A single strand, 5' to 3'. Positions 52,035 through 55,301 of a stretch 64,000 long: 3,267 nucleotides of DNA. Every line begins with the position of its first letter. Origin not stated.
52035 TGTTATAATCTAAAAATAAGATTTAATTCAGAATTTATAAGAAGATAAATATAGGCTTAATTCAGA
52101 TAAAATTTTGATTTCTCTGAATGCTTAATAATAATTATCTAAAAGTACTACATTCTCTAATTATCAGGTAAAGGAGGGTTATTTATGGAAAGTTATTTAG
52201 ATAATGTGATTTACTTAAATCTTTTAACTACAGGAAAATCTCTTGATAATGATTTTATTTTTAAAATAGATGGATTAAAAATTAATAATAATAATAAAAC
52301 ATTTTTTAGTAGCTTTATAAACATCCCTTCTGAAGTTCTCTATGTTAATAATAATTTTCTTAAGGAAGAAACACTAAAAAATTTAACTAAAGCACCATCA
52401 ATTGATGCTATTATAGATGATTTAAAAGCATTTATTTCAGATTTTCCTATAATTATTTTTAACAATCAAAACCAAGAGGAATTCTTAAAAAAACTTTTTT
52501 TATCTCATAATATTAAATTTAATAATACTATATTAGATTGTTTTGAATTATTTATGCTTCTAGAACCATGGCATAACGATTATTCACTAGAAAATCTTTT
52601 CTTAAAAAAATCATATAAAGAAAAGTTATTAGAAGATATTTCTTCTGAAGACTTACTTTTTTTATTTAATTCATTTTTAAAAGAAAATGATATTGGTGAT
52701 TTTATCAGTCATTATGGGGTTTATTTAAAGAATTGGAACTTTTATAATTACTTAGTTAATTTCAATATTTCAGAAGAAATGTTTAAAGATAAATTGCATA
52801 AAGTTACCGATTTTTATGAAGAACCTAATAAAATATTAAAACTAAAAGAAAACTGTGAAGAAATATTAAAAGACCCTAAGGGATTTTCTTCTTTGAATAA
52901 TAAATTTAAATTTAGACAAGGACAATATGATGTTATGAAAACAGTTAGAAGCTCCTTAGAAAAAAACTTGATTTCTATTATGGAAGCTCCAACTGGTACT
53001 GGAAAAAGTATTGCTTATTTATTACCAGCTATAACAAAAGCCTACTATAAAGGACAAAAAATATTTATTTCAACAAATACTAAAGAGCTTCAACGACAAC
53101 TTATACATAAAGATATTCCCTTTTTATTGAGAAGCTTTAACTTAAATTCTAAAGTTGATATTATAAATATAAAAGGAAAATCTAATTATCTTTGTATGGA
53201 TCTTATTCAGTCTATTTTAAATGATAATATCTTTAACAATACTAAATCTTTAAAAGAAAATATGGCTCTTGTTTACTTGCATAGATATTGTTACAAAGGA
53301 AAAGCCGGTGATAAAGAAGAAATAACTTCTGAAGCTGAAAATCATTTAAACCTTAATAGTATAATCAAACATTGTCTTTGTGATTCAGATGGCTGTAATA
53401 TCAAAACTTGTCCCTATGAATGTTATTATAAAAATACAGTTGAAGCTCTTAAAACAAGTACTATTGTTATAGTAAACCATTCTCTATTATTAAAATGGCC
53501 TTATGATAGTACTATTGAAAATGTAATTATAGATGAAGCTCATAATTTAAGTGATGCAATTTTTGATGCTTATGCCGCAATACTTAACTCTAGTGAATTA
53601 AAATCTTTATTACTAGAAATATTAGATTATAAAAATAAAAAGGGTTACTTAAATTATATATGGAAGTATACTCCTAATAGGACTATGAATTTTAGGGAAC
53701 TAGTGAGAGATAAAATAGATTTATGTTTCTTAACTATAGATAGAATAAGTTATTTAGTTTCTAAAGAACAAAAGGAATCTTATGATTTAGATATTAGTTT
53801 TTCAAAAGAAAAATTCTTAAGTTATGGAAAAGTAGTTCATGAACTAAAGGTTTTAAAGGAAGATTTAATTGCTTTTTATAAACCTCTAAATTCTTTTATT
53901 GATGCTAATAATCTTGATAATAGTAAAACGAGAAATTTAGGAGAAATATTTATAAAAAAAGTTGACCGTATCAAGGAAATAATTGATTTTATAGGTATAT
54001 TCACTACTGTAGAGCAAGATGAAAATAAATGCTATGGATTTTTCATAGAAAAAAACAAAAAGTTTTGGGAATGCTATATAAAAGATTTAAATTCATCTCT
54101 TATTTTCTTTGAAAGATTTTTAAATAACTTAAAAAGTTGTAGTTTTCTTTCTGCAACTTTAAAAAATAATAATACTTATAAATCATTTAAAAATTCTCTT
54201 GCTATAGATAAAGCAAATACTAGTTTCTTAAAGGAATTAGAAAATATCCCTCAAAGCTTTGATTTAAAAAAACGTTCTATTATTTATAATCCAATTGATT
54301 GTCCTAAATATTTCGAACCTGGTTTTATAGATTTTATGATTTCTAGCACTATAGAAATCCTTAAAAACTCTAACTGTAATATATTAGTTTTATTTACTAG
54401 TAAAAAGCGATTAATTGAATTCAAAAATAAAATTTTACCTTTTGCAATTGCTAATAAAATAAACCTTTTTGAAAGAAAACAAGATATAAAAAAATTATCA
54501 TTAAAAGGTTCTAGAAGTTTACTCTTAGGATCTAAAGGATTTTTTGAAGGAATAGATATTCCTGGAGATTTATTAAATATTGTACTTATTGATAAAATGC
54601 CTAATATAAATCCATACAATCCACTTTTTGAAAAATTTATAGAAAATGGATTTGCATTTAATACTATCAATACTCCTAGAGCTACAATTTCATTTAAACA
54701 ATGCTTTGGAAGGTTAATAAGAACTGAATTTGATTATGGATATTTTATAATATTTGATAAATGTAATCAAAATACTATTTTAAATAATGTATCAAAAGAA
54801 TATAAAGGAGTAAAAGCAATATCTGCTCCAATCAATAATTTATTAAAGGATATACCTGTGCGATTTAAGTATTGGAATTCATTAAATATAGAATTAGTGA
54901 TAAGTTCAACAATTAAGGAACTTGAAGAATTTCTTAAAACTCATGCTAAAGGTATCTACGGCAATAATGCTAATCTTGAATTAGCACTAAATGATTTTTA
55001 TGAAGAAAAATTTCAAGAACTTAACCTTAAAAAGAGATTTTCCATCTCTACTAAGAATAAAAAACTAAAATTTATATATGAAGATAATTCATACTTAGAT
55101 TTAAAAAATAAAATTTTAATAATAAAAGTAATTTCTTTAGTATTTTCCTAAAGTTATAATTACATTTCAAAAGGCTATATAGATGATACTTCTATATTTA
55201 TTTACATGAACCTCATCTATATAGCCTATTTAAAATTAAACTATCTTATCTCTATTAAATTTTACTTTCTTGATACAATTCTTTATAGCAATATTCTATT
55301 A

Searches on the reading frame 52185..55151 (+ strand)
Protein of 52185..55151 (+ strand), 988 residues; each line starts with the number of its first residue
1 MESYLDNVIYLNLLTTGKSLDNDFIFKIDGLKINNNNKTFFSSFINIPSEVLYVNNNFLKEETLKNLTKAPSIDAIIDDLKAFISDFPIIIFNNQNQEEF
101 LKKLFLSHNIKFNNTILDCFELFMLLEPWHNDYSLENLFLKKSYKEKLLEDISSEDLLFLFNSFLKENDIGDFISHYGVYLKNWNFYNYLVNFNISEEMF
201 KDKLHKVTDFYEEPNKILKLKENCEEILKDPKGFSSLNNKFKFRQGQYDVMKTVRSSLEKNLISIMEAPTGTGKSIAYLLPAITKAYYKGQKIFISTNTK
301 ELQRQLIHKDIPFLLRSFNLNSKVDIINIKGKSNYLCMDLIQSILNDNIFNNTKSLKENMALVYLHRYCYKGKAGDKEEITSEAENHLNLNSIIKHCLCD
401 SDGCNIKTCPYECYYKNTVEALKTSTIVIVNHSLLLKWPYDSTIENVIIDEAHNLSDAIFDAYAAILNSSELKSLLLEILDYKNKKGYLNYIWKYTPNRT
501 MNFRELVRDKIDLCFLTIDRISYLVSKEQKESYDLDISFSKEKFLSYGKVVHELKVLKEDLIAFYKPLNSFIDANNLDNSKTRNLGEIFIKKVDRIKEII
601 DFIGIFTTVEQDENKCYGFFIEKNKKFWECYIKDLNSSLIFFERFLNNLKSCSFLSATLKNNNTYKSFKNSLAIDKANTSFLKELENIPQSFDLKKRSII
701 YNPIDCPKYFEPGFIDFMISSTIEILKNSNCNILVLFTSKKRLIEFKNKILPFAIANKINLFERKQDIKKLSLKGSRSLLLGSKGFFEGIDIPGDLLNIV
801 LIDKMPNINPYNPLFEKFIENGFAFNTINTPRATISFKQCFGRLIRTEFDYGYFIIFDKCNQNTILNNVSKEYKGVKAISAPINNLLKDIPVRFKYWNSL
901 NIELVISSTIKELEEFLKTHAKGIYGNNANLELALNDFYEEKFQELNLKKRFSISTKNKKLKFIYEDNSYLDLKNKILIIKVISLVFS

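Call 42: search_protein_families(library=pfam, proteins=[window:52185-55151:+])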
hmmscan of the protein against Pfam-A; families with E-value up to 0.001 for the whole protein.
window:52185-55151:+ (988 aa): 4 families
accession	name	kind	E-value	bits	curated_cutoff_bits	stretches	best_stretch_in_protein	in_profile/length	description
PF13307.12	Helicase_C_2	-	2.3e-21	77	25.3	1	724-860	3-153/170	Helicase C-terminal domain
PF00270.35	DEAD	-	4.7e-11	43.2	26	1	260-308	15-63/167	DEAD/DEAH box helicase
PF04851.21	ResIII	-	3e-05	24.4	22.5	0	241-470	2-150/164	Type III restriction enzyme, res subunit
PF06733.21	DEAD_2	-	0.00033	20.8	21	1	400-471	97-171/172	DEAD_2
